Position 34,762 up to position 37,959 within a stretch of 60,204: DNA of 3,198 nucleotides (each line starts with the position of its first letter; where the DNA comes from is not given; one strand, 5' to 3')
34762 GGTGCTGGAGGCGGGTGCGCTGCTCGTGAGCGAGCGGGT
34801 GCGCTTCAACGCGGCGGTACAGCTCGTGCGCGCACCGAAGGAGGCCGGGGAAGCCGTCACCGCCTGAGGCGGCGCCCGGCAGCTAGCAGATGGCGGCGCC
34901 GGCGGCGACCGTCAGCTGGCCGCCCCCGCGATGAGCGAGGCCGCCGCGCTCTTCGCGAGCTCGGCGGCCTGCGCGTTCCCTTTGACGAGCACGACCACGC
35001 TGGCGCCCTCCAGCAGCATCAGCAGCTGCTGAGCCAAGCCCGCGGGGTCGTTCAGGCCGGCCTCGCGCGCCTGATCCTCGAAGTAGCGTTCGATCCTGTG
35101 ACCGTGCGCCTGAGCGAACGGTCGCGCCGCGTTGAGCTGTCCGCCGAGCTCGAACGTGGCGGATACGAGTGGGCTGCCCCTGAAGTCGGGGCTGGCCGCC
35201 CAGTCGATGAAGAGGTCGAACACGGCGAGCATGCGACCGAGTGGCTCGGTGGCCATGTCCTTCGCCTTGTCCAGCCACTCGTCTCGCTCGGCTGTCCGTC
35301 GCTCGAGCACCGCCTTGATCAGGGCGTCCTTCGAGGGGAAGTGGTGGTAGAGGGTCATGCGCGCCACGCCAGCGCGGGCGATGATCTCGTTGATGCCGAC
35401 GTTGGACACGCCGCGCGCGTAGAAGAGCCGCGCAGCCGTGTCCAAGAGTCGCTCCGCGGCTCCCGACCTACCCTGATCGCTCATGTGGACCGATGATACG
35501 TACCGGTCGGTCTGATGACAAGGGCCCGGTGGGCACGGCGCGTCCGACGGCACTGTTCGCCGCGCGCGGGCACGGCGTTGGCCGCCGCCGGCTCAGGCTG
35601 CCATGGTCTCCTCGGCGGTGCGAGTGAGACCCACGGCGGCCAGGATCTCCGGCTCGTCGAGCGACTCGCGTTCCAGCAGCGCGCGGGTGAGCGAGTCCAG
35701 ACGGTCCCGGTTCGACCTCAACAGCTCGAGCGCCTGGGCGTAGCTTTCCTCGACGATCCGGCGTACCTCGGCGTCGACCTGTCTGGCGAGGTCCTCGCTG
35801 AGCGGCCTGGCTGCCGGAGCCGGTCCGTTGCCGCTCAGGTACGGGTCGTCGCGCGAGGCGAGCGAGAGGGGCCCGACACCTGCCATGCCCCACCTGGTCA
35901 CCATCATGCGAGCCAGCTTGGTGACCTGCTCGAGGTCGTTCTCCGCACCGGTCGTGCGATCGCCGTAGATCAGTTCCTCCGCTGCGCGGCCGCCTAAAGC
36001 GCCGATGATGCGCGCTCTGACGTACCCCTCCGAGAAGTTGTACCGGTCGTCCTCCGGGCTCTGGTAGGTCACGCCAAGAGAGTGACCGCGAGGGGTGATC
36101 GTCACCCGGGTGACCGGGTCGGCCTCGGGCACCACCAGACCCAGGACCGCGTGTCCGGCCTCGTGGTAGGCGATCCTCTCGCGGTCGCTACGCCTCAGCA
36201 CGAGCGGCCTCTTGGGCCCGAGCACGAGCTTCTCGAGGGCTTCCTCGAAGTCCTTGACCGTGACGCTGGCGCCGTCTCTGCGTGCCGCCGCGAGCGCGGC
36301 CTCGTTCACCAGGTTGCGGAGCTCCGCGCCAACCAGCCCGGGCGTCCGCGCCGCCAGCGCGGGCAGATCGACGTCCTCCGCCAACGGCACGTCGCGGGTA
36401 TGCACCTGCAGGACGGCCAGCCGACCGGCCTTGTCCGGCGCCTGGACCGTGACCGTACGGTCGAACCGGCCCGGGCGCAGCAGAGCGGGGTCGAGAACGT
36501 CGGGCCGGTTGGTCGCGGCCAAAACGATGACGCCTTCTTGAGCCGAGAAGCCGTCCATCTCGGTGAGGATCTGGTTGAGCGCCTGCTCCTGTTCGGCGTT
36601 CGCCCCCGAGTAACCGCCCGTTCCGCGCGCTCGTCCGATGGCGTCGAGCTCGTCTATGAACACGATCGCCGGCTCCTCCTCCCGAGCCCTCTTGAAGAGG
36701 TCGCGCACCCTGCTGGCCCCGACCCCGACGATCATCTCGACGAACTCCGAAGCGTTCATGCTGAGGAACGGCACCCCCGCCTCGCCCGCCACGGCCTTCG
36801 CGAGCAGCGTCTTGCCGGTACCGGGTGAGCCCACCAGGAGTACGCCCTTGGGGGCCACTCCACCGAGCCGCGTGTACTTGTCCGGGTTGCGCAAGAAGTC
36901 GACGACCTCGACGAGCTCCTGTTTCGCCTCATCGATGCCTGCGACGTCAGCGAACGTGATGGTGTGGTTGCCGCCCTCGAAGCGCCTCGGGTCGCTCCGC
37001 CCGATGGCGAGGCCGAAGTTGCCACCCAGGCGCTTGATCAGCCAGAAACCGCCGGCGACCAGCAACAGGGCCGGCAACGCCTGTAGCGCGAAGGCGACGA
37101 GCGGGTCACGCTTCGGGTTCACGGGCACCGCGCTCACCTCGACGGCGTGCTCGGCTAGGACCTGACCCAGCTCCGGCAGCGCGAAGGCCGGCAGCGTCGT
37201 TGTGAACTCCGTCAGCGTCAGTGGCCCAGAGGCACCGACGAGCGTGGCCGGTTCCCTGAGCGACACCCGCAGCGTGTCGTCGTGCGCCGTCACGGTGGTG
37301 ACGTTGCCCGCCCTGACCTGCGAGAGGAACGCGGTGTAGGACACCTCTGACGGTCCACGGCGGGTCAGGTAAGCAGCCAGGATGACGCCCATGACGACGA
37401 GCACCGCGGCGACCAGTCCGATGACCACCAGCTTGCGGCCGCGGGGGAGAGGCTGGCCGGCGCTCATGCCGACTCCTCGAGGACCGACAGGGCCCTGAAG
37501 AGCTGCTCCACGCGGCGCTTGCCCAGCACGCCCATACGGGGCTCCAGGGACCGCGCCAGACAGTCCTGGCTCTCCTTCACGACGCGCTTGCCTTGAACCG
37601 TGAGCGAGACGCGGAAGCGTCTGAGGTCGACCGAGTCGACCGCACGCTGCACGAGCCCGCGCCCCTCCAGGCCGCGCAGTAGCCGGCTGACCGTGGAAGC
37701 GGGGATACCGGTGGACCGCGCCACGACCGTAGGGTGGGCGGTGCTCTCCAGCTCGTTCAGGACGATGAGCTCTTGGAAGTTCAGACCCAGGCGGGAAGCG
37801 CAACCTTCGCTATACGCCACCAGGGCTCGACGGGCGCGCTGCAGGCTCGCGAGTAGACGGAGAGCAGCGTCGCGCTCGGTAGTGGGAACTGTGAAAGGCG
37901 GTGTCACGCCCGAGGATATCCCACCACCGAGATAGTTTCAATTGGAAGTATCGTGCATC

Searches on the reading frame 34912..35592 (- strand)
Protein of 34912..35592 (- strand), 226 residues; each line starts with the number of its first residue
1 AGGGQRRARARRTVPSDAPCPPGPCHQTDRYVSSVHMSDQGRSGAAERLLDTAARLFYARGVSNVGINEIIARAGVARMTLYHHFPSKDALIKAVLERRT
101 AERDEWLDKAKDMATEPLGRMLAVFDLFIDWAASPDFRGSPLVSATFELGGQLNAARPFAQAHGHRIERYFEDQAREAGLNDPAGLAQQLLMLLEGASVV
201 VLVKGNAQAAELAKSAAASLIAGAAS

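Call 17: search_protein_families(library=pfam, proteins=[window:34912-35592:-], max_evalue=0.0001)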
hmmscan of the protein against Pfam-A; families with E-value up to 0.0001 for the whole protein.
window:34912-35592:- (226 aa): 2 families
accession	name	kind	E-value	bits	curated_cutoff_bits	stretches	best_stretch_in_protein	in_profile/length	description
PF00440.29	TetR_N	-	4.3e-17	62.1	24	1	49-95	1-47/47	Bacterial regulatory proteins, tetR family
PF16925.10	TetR_C_13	-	6.4e-05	23.7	27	0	117-216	1-108/109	Tetracyclin repressor-like, C-terminal domain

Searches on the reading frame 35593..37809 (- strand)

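Call 17: search_protein_families(library=pfam, proteins=[window:35593-37809:-], max_evalue=0.0001)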
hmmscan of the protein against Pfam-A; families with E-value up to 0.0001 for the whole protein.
window:35593-37809:- (738 aa): 5 families
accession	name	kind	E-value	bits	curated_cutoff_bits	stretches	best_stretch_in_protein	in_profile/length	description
PF01434.24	Peptidase_M41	-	3.7e-61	206.8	29.9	1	537-722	2-188/191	Peptidase family M41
PF00004.35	AAA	-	1.4e-43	149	21.2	1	323-455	1-129/131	ATPase family associated with various cellular activities (AAA)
PF17862.7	AAA_lid_3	-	4.9e-15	55.2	27.2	1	479-523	1-45/45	AAA+ lid domain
PF06480.20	FtsH_ext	-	1.7e-07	31.8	25.5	1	135-229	7-102/103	FtsH Extracellular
PF06068.19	TIP49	-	3.1e-05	23.7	23.8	1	317-357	47-89/347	TIP49 P-loop domain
